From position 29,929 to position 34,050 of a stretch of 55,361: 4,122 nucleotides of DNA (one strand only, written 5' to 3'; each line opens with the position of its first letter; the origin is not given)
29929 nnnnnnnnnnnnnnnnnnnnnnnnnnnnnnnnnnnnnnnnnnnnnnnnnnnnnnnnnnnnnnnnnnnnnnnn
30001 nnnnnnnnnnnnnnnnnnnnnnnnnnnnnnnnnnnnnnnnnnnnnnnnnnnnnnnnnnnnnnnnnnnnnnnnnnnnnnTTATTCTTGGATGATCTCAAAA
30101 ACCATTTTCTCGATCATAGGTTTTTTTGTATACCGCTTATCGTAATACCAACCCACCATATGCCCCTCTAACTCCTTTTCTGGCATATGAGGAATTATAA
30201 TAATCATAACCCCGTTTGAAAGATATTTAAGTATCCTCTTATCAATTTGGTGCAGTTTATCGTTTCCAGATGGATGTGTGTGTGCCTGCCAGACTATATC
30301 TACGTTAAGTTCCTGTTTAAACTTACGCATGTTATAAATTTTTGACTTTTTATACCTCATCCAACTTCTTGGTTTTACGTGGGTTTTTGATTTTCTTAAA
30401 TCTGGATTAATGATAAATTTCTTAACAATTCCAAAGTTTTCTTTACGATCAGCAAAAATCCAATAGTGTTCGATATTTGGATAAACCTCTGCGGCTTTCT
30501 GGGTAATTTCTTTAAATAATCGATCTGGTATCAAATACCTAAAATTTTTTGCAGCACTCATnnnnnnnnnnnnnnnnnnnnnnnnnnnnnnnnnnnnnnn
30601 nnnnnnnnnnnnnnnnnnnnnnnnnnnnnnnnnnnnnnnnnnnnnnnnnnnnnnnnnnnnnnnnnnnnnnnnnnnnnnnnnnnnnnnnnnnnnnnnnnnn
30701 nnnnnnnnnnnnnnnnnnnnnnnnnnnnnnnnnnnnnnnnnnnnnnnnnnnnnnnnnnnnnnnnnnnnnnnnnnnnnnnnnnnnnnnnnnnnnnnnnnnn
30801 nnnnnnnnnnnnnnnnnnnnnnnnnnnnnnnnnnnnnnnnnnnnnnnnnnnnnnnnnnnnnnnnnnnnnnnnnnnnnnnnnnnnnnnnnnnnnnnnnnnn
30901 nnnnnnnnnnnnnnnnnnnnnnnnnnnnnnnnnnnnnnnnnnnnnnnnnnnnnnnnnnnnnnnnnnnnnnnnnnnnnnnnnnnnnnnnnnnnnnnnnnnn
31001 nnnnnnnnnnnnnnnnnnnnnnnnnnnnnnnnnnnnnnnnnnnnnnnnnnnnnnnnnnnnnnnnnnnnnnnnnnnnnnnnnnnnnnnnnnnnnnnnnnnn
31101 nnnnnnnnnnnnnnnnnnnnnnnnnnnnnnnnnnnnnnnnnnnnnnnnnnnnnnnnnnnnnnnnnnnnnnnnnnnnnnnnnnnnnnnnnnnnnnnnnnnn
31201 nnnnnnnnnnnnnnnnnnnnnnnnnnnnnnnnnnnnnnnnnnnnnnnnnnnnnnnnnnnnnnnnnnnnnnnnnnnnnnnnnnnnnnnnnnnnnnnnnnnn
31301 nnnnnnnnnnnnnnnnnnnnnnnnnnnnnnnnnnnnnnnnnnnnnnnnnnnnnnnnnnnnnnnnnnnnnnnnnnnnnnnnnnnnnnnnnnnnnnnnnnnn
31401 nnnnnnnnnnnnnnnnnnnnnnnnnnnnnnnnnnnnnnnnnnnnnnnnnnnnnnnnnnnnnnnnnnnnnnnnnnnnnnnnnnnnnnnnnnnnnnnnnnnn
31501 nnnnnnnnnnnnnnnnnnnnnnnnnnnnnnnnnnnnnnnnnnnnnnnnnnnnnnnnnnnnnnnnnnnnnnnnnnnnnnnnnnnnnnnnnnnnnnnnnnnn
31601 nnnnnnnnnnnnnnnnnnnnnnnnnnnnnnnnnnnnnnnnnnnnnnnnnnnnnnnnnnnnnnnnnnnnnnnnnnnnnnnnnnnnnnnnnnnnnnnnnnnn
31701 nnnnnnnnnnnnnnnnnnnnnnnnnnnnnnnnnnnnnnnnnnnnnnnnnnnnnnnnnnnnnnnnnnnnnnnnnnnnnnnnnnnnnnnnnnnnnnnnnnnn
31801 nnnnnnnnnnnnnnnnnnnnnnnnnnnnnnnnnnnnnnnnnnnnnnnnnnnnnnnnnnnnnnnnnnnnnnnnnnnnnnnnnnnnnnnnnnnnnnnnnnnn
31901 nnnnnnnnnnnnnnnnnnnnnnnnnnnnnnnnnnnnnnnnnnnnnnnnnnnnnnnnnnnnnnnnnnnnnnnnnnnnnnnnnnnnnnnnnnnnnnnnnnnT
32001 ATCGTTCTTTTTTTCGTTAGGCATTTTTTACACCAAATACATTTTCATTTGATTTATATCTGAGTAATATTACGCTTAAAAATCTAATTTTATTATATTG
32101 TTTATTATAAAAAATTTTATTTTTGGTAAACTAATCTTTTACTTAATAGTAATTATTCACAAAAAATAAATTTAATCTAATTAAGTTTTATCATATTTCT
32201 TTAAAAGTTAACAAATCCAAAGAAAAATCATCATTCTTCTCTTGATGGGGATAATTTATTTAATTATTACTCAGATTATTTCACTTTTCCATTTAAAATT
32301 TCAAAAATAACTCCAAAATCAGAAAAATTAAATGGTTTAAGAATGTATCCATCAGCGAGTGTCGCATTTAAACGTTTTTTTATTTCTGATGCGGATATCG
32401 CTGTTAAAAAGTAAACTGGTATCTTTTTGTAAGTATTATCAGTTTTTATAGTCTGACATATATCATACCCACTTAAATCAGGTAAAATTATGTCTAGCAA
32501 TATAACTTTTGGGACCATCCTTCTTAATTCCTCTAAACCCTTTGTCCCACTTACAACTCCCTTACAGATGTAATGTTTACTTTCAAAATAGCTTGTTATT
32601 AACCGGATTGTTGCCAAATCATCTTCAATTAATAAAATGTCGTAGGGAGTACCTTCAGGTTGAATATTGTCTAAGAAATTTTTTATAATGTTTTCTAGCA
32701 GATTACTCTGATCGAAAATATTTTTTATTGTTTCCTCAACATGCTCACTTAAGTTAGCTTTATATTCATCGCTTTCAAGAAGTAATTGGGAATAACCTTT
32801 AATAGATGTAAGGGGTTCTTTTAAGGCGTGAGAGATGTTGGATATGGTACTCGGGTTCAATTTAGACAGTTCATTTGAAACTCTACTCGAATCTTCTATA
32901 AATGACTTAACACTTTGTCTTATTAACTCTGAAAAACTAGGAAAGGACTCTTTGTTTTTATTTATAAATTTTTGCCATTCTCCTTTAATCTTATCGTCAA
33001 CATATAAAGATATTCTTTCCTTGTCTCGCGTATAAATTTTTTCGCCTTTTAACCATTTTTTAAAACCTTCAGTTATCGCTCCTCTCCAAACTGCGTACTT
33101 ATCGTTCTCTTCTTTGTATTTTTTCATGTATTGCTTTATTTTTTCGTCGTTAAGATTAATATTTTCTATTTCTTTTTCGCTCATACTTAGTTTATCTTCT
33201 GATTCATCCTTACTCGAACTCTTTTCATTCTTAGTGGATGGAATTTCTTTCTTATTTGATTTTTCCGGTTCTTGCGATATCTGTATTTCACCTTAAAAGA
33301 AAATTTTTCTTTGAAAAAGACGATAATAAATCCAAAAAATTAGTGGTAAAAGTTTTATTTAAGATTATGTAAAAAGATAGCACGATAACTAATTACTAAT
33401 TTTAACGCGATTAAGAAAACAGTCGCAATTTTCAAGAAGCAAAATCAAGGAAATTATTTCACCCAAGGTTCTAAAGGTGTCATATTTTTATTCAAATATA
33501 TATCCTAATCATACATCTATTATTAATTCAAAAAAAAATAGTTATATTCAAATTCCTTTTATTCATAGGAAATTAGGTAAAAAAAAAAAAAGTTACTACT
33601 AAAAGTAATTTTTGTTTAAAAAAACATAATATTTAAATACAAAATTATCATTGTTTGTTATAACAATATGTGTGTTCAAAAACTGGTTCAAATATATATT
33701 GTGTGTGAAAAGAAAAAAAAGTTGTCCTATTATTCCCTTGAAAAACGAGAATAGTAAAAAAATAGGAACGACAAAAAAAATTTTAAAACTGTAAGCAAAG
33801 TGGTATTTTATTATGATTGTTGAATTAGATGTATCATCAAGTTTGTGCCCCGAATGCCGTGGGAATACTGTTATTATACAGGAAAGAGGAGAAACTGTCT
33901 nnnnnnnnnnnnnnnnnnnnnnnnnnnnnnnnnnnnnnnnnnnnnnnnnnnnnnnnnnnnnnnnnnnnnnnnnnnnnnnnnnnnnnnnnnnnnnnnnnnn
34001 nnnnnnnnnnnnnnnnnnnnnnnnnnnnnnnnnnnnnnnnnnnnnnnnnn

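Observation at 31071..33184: Tandem paralogues: RHH-like DNA-binding domain + HisKA H-box + receiver, with no kinase ATPase domain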

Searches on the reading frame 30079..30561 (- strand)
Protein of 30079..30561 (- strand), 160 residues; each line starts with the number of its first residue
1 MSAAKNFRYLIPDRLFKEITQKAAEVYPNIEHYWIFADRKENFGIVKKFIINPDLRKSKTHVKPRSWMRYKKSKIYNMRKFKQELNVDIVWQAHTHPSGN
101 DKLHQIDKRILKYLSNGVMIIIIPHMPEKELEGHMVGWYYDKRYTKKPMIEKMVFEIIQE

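Call 4: search_protein_families(library=pfam, proteins=[window:30079-30561:-], max_evalue=1)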
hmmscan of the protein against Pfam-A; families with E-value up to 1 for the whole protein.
window:30079-30561:- (160 aa): 0 families

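Call 74: search_solved_structures(query=A6, max_evalue=10, show_alignments=2)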
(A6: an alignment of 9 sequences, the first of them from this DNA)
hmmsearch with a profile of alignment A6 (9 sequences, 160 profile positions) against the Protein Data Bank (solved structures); distinct sequences matched with E-value up to 10: 2.
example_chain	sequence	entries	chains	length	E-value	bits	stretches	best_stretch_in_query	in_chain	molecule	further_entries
7vkq_A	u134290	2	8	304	0.21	14.8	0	72-109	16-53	S-adenosylmethionine sensor upstream of mTORC1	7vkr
7vkk_A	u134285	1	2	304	0.21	14.8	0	72-109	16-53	S-adenosylmethionine sensor upstream of mTORC1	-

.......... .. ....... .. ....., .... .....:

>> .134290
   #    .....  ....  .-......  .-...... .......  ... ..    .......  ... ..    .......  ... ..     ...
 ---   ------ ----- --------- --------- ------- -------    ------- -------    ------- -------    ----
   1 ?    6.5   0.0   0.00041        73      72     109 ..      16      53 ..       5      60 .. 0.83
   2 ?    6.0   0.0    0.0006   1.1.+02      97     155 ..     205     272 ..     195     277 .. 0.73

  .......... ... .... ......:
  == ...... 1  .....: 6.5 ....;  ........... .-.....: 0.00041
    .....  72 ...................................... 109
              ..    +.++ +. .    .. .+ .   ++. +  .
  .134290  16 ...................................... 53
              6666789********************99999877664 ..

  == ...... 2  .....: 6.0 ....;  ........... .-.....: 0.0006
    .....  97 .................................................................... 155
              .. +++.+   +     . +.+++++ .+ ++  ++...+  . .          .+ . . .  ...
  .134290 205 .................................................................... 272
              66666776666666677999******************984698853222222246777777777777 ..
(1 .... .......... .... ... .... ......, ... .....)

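Call 87: search_protein_families(library=ncbifam, proteins=[window:30079-30561:-], max_evalue=0.01)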
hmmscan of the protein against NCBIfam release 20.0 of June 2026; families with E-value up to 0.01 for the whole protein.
window:30079-30561:- (160 aa): 0 families

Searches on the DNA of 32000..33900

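Call 89: search_rna_families(source=window, start=32000, end=33900, threshold=evalue, max_evalue=1)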
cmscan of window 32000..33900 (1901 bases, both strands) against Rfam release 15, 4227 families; matches with E-value up to 1: 0.
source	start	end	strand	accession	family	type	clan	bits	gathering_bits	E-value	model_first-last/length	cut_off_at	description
